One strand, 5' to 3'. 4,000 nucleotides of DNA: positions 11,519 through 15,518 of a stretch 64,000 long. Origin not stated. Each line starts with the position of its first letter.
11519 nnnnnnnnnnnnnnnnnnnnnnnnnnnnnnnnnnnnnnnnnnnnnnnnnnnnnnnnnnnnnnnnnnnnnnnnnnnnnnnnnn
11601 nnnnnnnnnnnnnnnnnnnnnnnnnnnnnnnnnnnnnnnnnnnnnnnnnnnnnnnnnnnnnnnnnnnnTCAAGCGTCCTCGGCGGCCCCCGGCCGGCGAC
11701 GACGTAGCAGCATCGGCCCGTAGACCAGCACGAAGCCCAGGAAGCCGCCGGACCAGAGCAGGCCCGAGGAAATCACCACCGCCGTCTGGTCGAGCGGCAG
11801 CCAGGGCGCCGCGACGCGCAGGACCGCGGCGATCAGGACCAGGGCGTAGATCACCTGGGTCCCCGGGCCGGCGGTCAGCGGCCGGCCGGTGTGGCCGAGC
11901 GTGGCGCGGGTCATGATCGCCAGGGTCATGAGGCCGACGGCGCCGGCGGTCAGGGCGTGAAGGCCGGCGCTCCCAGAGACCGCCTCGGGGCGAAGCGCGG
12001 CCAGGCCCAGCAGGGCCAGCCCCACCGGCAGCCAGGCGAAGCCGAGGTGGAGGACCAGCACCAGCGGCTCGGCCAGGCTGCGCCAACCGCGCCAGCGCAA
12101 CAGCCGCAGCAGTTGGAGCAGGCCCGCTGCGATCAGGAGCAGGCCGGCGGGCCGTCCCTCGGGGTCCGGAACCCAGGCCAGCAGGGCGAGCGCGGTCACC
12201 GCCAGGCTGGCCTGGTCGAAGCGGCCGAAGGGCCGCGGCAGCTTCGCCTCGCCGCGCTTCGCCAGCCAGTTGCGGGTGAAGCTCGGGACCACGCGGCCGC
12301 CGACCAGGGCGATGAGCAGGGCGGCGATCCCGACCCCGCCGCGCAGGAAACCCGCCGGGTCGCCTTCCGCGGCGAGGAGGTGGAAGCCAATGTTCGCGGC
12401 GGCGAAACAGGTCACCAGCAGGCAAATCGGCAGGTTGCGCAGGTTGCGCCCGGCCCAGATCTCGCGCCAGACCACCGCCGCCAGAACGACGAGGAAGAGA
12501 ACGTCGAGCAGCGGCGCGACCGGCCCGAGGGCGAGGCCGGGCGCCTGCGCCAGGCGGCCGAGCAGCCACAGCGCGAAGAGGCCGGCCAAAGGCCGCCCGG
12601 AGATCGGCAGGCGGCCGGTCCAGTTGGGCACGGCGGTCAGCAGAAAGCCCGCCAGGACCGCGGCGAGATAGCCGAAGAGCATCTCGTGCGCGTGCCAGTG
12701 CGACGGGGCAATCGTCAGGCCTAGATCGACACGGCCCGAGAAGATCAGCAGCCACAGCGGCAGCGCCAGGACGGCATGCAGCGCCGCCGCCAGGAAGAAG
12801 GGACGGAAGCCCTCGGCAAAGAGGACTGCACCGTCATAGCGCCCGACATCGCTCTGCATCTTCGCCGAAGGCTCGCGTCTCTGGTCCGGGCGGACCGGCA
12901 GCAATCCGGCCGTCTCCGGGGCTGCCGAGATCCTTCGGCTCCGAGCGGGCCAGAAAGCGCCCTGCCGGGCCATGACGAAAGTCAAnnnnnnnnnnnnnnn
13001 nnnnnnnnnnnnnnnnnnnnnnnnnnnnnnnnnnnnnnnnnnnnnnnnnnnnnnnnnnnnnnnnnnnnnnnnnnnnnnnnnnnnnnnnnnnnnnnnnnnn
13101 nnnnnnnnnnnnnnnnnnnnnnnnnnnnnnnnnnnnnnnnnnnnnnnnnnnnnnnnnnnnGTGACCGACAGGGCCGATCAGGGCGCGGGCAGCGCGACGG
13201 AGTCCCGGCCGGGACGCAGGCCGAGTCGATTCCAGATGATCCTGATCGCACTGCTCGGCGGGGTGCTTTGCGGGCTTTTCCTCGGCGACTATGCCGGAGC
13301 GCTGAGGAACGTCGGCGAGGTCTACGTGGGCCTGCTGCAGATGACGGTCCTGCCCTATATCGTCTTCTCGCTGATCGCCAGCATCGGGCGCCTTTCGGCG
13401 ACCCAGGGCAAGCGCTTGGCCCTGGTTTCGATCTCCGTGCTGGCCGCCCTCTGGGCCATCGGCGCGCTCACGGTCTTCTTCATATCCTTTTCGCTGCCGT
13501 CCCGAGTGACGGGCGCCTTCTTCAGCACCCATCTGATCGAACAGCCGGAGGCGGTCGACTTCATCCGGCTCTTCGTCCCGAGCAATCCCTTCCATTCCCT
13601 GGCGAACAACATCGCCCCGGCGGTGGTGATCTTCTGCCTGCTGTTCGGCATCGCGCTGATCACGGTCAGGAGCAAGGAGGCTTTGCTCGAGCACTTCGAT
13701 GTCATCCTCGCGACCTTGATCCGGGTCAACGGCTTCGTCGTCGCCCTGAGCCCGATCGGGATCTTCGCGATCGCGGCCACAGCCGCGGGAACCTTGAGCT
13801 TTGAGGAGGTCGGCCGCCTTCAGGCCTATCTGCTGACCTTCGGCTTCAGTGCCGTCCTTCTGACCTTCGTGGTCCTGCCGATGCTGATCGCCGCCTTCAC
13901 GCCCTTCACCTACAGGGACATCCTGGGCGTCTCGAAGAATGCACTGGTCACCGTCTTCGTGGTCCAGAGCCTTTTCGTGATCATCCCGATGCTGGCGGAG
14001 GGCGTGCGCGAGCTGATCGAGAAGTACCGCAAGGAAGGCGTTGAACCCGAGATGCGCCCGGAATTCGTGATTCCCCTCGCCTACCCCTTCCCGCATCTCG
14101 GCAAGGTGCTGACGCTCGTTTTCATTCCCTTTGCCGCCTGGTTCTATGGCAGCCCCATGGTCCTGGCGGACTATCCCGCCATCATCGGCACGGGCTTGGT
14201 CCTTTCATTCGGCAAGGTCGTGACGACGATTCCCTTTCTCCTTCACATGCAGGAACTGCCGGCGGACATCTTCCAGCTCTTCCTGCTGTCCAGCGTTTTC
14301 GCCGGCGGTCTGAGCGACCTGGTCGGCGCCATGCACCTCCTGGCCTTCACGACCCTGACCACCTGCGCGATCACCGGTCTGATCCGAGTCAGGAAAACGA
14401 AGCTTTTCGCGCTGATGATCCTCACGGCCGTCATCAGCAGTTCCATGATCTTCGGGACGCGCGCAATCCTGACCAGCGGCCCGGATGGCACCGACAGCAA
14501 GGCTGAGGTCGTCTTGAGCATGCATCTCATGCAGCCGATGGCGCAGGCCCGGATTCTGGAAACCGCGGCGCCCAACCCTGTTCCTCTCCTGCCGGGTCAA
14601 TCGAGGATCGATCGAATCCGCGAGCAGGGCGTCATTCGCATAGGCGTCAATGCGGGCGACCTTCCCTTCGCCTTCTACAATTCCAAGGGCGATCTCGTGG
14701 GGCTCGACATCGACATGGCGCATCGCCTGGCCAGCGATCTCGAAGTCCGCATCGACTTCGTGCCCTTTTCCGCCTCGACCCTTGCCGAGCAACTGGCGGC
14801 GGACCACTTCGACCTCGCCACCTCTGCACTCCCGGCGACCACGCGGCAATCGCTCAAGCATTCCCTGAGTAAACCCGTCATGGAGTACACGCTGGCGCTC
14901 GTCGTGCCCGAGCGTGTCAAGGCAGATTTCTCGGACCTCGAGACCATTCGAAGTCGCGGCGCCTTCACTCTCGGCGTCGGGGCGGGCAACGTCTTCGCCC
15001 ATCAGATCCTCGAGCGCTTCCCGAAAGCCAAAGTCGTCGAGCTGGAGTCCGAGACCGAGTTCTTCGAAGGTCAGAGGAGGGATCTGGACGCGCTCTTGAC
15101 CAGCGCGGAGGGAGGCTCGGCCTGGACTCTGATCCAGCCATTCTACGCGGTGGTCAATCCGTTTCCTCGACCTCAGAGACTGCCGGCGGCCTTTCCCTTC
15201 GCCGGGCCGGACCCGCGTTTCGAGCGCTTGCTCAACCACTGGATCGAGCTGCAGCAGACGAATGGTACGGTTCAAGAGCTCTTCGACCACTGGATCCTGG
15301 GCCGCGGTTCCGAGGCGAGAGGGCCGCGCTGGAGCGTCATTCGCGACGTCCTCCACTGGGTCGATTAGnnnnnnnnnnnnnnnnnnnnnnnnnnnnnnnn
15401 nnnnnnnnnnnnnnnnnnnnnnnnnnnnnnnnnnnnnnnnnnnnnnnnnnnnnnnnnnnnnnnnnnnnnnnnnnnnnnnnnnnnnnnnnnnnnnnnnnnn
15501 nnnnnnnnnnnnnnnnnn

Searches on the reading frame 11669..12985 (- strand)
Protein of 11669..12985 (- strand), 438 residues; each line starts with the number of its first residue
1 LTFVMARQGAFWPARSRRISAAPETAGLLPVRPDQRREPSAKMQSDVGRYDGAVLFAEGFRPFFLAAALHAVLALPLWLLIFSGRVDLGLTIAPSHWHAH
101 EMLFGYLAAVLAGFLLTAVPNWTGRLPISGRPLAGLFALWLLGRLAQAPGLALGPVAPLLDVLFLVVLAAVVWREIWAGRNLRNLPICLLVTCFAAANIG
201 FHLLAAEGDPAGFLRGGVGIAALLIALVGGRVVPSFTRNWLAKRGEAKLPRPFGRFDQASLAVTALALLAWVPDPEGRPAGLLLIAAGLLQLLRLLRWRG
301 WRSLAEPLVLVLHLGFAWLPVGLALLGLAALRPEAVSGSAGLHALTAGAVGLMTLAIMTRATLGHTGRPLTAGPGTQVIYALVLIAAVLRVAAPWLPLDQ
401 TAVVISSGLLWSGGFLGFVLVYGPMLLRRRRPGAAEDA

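Call 85: search_protein_families(library=pfam, max_evalue=0.00001, proteins=[window:11669-12985:-])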
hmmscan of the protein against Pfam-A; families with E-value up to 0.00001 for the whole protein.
window:11669-12985:- (438 aa): 1 family
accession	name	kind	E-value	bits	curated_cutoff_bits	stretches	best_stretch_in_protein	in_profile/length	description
PF05940.17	NnrS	-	4.1e-116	388.8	28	1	55-430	2-371/371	NnrS protein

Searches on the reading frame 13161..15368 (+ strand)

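Call 85: search_protein_families(library=pfam, max_evalue=0.00001, proteins=[window:13161-15368:+])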
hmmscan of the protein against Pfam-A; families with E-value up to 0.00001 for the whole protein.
window:13161-15368:+ (735 aa): 2 families
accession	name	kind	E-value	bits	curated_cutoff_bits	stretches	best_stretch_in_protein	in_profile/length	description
PF00375.23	SDF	-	1.8e-42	146.2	27.9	1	26-352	4-330/387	Sodium:dicarboxylate symporter family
PF00497.25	SBP_bac_3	-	3.9e-17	62.7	26.4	1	492-712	1-130/132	Bacterial extracellular solute-binding proteins, family 3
